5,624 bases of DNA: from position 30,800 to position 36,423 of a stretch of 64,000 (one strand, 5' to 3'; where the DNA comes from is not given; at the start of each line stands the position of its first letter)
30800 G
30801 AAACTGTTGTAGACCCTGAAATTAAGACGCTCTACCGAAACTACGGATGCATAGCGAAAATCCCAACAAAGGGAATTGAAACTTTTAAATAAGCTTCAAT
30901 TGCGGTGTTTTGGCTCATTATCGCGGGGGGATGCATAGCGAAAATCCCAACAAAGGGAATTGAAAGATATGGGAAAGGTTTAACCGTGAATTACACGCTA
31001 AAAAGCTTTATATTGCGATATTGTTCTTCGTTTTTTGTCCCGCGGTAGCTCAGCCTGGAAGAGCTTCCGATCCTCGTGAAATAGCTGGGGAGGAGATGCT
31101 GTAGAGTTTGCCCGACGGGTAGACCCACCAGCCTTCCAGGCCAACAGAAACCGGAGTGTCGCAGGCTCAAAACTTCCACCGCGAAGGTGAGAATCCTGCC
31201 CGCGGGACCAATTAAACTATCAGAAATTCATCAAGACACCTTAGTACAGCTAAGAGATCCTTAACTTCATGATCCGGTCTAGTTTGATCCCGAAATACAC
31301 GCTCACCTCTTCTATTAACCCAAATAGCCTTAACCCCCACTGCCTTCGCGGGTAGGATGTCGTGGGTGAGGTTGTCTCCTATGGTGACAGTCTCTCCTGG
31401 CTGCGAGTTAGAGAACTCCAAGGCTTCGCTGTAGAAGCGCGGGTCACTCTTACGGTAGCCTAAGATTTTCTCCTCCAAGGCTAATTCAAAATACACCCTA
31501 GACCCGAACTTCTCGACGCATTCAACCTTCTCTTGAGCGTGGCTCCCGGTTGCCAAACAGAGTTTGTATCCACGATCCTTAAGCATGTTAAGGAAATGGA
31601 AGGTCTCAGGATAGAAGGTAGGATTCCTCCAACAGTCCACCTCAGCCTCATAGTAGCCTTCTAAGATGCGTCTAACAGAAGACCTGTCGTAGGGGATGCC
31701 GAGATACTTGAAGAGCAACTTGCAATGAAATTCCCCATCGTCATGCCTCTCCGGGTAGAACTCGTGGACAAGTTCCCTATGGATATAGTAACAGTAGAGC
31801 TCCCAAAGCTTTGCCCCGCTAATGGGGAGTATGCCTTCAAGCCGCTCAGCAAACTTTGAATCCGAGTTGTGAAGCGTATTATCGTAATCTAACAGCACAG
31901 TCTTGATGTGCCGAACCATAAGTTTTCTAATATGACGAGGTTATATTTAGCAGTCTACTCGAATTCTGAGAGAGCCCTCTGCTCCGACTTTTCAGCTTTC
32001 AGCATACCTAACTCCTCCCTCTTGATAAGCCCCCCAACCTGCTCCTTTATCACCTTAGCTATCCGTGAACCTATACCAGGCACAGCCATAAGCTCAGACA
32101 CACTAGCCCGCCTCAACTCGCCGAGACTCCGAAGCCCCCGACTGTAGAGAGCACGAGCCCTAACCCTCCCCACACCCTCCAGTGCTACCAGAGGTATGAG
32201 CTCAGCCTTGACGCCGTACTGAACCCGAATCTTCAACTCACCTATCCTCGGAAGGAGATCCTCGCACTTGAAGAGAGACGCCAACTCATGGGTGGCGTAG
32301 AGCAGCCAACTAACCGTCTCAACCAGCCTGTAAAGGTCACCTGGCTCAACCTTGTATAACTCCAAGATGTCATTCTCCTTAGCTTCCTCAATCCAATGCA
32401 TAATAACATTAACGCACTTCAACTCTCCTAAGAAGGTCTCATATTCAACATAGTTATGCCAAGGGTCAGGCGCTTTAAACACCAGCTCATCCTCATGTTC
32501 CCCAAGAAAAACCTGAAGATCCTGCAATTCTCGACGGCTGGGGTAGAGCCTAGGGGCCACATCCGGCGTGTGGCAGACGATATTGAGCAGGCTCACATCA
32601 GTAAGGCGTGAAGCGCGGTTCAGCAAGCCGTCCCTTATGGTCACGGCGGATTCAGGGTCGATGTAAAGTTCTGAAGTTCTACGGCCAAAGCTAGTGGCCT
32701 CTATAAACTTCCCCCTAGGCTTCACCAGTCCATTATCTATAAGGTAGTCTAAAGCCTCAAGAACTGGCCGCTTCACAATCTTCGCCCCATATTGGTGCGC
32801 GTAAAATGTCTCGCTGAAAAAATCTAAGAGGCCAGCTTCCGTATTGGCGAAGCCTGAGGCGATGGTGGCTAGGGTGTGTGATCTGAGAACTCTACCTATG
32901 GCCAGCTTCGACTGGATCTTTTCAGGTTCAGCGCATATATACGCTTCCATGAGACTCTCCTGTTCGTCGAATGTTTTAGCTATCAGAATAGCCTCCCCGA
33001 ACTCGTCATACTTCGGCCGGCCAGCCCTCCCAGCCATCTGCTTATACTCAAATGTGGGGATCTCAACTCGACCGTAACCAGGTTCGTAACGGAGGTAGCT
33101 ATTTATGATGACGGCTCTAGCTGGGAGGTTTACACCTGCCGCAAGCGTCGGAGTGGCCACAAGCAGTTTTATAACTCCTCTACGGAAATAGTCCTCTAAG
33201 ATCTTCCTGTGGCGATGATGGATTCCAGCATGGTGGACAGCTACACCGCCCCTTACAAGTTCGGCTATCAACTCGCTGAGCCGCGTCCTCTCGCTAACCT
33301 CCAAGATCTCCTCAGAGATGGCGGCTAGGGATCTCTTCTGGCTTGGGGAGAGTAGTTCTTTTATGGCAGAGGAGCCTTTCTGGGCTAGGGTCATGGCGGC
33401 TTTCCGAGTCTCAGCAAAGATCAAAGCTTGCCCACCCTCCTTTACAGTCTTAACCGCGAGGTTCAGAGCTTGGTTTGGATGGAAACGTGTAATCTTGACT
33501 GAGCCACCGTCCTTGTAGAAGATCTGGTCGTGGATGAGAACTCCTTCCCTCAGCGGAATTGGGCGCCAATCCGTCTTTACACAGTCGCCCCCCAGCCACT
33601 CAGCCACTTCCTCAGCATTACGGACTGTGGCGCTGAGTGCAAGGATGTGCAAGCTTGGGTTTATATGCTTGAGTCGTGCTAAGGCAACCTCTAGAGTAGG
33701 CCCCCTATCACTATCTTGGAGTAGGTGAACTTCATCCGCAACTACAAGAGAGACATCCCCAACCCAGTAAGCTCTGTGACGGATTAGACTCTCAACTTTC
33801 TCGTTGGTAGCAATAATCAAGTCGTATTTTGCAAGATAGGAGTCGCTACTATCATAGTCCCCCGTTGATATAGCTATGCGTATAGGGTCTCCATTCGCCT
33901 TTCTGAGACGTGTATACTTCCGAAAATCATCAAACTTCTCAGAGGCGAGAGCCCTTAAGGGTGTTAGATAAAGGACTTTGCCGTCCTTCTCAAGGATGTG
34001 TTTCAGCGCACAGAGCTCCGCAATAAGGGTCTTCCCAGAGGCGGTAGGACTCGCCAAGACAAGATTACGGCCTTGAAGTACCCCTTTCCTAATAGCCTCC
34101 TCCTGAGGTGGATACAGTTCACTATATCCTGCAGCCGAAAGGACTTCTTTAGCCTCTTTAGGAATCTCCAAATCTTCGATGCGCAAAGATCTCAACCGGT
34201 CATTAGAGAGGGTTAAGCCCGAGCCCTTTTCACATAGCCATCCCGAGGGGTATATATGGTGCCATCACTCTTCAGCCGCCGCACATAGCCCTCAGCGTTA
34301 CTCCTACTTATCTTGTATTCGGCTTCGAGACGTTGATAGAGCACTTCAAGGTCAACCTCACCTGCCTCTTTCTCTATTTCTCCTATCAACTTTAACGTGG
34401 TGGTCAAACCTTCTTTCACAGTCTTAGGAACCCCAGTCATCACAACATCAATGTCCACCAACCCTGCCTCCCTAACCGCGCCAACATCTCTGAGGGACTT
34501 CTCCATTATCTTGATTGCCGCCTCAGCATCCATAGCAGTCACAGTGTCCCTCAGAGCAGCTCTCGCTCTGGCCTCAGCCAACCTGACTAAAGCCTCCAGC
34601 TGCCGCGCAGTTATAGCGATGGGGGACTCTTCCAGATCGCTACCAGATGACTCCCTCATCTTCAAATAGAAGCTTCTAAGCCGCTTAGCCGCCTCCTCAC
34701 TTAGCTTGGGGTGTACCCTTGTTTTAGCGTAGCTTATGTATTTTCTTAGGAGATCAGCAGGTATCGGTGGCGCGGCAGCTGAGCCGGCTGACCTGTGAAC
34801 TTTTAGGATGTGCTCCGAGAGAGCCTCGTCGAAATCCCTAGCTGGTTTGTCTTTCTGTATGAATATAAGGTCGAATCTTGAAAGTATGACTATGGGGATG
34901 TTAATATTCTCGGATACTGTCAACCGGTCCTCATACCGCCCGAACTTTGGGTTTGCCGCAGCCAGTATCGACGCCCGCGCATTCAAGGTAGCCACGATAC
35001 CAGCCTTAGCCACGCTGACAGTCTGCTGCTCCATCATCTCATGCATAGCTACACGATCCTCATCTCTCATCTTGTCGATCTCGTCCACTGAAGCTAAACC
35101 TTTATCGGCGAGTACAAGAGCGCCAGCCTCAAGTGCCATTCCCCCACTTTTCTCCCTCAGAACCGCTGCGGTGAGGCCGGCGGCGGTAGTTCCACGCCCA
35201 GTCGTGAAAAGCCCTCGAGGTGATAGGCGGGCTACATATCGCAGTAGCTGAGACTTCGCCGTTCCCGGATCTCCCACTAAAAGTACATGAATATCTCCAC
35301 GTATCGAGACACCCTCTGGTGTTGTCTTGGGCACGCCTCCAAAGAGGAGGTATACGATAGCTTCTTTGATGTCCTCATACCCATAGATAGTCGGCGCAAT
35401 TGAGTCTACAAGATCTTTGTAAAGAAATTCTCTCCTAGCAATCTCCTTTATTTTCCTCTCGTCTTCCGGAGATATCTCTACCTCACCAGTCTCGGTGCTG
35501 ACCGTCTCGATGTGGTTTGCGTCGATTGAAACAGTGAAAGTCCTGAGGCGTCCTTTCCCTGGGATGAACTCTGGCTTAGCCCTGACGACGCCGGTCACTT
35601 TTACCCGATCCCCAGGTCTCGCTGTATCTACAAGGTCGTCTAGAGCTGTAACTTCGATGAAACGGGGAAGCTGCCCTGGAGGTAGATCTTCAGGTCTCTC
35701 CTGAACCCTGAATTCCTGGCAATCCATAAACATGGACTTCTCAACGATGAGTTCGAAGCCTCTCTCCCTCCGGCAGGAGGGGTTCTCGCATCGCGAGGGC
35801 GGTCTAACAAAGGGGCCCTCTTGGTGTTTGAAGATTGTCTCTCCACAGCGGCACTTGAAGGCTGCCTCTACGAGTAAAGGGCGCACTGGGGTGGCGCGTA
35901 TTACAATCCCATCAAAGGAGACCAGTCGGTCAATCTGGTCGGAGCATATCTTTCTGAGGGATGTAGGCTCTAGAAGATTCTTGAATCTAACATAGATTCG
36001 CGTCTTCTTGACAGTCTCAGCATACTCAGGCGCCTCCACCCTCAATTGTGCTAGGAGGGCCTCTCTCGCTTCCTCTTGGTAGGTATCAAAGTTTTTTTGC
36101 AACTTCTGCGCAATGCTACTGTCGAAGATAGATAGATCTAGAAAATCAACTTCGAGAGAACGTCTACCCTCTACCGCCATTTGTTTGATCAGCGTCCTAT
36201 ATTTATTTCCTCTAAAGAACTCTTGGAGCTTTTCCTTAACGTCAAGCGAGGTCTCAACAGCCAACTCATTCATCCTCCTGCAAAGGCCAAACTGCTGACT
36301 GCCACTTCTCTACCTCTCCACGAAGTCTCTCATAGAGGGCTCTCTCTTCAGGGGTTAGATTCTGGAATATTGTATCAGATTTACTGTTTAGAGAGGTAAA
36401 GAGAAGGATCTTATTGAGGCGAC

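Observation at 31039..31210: A 172-nt tRNA gene with multiple or non-canonical introns and an unassignable anticodon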

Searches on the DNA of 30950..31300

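Call 6: search_rna_families(source=window, start=30950, end=31300, threshold=evalue, max_evalue=10, show_alignments=3)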
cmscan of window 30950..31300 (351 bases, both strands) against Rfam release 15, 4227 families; matches with E-value up to 10: 2.
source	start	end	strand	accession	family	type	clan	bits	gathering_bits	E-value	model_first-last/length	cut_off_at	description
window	31000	31036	-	RF01603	snoR29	Gene; snRNA; snoRNA; CD-box;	-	18.1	50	8.7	1-84/84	no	small nucleolar RNA snoR29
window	31048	31078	-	RF01275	sR22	Gene; snRNA; snoRNA; CD-box;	-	13.4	40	5.3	1-58/58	no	Small nucleolar RNA sR22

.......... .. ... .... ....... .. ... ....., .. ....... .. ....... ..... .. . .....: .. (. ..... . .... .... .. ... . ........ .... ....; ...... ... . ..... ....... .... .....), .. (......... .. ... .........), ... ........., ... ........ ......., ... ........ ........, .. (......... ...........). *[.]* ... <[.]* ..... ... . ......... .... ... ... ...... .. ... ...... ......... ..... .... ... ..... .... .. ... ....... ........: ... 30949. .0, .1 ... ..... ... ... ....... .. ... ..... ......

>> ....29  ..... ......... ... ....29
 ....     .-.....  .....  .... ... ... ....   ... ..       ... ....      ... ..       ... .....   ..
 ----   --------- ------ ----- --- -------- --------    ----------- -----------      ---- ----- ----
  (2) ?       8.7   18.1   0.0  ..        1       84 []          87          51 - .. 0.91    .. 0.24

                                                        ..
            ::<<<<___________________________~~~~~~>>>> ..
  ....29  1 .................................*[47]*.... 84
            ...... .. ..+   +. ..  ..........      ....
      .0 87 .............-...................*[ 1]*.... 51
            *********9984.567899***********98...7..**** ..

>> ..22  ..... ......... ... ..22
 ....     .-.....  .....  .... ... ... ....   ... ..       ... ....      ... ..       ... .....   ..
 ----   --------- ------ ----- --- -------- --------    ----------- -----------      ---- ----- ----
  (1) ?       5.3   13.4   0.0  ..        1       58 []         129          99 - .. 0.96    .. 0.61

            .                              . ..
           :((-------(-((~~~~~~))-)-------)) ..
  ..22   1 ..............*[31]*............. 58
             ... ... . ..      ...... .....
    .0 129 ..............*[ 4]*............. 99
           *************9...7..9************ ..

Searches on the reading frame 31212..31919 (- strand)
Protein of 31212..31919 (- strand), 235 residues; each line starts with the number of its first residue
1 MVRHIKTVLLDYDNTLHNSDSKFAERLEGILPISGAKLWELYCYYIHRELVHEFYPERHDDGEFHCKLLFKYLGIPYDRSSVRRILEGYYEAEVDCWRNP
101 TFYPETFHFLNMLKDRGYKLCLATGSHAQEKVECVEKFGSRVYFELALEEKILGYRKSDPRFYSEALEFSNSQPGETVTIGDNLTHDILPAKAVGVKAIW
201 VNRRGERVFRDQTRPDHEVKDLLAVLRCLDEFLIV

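Call 23: find_encoding_contigs(protein=window:31212-31919:-, flank=3000, max_places=4)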
Protein window:31212-31919:- (235 aa): no gene with exactly this product is on record in the collection.

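Call 41: search_protein_families(library=pfam, proteins=[window:31212-31919:-])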
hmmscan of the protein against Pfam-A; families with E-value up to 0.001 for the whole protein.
window:31212-31919:- (235 aa): 4 families
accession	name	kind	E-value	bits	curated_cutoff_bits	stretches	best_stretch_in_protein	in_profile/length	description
PF00702.32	Hydrolase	-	2.5e-17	64.3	26.4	1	5-195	1-191/191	haloacid dehalogenase-like hydrolase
PF13419.12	HAD_2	-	4.4e-17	63.2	23.8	1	67-201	46-178/178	Haloacid dehalogenase-like hydrolase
PF13242.12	Hydrolase_like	-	1.1e-08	35.3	22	1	155-223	2-73/75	HAD-hyrolase-like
PF09419.16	PGP_phosphatase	-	0.00031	20.8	20.4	0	172-202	134-164/168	Mitochondrial PGP phosphatase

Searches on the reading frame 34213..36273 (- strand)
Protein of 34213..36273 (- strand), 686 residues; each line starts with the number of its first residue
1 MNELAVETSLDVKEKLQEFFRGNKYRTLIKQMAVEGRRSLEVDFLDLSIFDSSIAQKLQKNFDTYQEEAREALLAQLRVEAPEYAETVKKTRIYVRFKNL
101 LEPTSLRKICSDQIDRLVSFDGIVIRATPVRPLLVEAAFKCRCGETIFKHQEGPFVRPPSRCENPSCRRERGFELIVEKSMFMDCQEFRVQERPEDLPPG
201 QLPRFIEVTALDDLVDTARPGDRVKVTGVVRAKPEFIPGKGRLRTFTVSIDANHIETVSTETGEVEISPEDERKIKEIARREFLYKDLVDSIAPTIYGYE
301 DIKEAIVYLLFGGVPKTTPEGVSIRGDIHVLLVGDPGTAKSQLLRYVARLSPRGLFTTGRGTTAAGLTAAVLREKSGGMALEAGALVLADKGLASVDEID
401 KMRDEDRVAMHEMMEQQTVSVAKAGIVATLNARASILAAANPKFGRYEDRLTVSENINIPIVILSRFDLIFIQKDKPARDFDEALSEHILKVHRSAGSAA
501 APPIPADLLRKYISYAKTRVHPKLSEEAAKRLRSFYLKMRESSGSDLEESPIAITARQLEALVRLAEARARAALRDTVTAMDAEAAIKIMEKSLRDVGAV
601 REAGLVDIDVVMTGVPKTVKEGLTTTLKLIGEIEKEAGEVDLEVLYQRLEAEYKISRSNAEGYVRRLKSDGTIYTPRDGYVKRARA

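Call 41: search_protein_families(library=pfam, proteins=[window:34213-36273:-])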
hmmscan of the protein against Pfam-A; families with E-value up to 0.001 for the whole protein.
window:34213-36273:- (686 aa): 9 families
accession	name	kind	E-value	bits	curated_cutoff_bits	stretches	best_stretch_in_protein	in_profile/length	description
PF00493.29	MCM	-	4.1e-94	314.3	23.3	1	272-493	2-224/224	MCM P-loop domain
PF17207.9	MCM_OB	-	6e-36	123.4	24.8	1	106-233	2-125/126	MCM OB domain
PF17855.7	MCM_lid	-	1.2e-27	96.6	27.4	1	507-594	1-87/87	MCM AAA-lid domain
PF14551.11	MCM_N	-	3.1e-10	40.8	24.9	1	14-99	2-95/95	MCM N-terminal domain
PF07728.20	AAA_5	-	9.8e-08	32.5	22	1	329-443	1-124/139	AAA domain (dynein-related subfamily)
PF01078.27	Mg_chelatase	-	1e-07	32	20.3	1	377-443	93-159/207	Magnesium chelatase, subunit ChlI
PF21120.3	MCM_WH_arc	-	1.4e-07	31.9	26.1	1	626-682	6-63/63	Archaeal MCM, winged-helix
PF07726.17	AAA_3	-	0.00018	21.8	27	1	329-442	1-112/131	ATPase family associated with various cellular activities (AAA)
PF13191.12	AAA_16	-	0.00088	20.2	32.6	1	329-418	26-124/167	AAA ATPase domain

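Call 42: find_homologous_proteins(query=window:34213-36273:-, max_evalue=1e-50)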
Query window:34213-36273:- (686 aa): 7998 proteins with E <= 1e-50 among 8000 candidates; the best 120 are listed.
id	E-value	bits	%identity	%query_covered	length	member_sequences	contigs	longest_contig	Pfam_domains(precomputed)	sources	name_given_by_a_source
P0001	0.0e+0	1481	100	100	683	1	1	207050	PF14551.12,PF21120.4,PF17855.8,PF00493.30,PF07728.21,PF01078.28,PF17207.10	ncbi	ncbi:MAG: minichromosome maintenance protein MCM [Candidatus Bathyarchaeia archaeon]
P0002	0.0e+0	1238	81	100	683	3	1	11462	PF14551.12,PF17855.8,PF00493.30,PF07728.21,PF01078.28,PF17207.10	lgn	-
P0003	0.0e+0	1229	82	100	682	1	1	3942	PF14551.12,PF21120.4,PF17855.8,PF00493.30,PF07728.21,PF01078.28,PF17207.10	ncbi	-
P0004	0.0e+0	1171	78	99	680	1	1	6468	PF14551.12,PF17855.8,PF00493.30,PF07728.21,PF01078.28,PF17207.10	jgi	-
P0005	0.0e+0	1074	70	99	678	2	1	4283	PF14551.12,PF17855.8,PF00493.30,PF07728.21,PF01078.28,PF17207.10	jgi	jgi:replicative DNA helicase Mcm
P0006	0.0e+0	1014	67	99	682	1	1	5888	PF14551.12,PF17855.8,PF00493.30,PF07728.21,PF01078.28,PF17207.10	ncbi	ncbi:MAG: minichromosome maintenance protein MCM [Candidatus Bathyarchaeota archaeon]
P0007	3.6e-298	1009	67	99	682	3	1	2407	PF14551.12,PF17855.8,PF00493.30,PF07728.21,PF01078.28,PF17207.10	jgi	-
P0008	9.1e-293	991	67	99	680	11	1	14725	PF14551.12,PF21120.4,PF17855.8,PF00493.30,PF07728.21,PF01078.28,PF17207.10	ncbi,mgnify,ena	mgnify:CR=1 FL=1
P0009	2.6e-289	979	68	98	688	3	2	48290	PF14551.12,PF17855.8,PF00493.30,PF07728.21,PF01078.28,PF17207.10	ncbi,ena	-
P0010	2.1e-283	960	66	99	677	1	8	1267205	PF14551.12,PF17855.8,PF00493.30,PF07728.21,PF01078.28,PF17207.10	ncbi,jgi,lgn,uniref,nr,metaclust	ncbi:minichromosome maintenance protein MCM [Candidatus Hecatella orcuttiae]|jgi:replicative DNA hel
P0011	6.3e-283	958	64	99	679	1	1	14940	PF14551.12,PF17855.8,PF00493.30,PF07728.21,PF01078.28,PF17207.10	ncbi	-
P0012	3.6e-281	953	67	95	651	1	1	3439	PF14551.12,PF17855.8,PF00493.30,PF07728.21,PF01078.28,PF17207.10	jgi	-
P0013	3.9e-280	949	68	92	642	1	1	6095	PF14551.12,PF17855.8,PF00493.30,PF07728.21,PF01078.28,PF17207.10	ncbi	ncbi:MAG: minichromosome maintenance protein MCM, partial [Candidatus Bathyarchaeia archaeon]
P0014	4.5e-280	949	65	99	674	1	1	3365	PF14551.12,PF17855.8,PF00493.30,PF07728.21,PF01078.28,PF17207.10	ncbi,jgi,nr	ncbi:Minichromosome maintenance protein MCM [Candidatus Bathyarchaeota archaeon]|nr:MAG: Minichromos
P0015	6.5e-280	948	63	99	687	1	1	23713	PF14551.12,PF17855.8,PF00493.30,PF07728.21,PF01078.28,PF17207.10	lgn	-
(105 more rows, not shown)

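Call 43: find_encoding_contigs(protein=P0002, flank=10000, max_places=3)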
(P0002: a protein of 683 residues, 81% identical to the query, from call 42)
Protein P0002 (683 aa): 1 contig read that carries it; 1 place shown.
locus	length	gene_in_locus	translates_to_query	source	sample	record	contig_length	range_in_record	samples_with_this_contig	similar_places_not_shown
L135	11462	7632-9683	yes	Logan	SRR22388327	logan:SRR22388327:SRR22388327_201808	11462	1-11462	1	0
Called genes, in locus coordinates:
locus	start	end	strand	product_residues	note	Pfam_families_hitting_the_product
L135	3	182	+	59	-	?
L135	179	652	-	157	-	PF01467:CTP_transf_like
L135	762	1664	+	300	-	PF00557:Peptidase_M24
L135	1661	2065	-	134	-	-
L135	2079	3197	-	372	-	PF07431:DUF1512, PF23542:DUF1512_C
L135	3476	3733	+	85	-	-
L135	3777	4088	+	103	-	PF01541:GIY-YIG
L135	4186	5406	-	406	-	PF07690:MFS_1, PF12832:MFS_1_like (faint), PF07690:MFS_1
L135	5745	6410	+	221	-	PF02254:TrkA_N, PF02080:TrkA_C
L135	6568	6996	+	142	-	PF13380:CoA_binding_2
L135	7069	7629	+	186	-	PF05916:Sld5 (weak)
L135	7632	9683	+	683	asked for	PF14551:MCM_N, PF17207:MCM_OB, PF00493:MCM, PF01078:Mg_chelatase (faint), PF07728:AAA_5 (weak), PF17855:MCM_lid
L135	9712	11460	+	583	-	?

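Call 44: find_encoding_contigs(protein=P0004, flank=10000, max_places=3)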
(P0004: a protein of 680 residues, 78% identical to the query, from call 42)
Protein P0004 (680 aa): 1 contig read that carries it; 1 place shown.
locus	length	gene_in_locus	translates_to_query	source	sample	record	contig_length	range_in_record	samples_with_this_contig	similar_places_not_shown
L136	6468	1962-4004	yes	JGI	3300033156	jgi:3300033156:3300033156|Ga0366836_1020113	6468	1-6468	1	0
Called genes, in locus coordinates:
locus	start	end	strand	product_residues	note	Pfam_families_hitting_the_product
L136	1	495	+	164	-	?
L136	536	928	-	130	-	-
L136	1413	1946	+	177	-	PF05916:Sld5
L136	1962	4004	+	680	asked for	PF14551:MCM_N, PF17207:MCM_OB, PF01078:Mg_chelatase (faint), PF00493:MCM, PF07728:AAA_5 (weak), PF17855:MCM_lid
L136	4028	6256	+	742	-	PF04851:ResIII, PF00270:DEAD, PF00271:Helicase_C, PF20470:HTH_61 (weak), PF21280:Helicase_dom4_arc, PF00633:HHH (faint), PF14520:HHH_5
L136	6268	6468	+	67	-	?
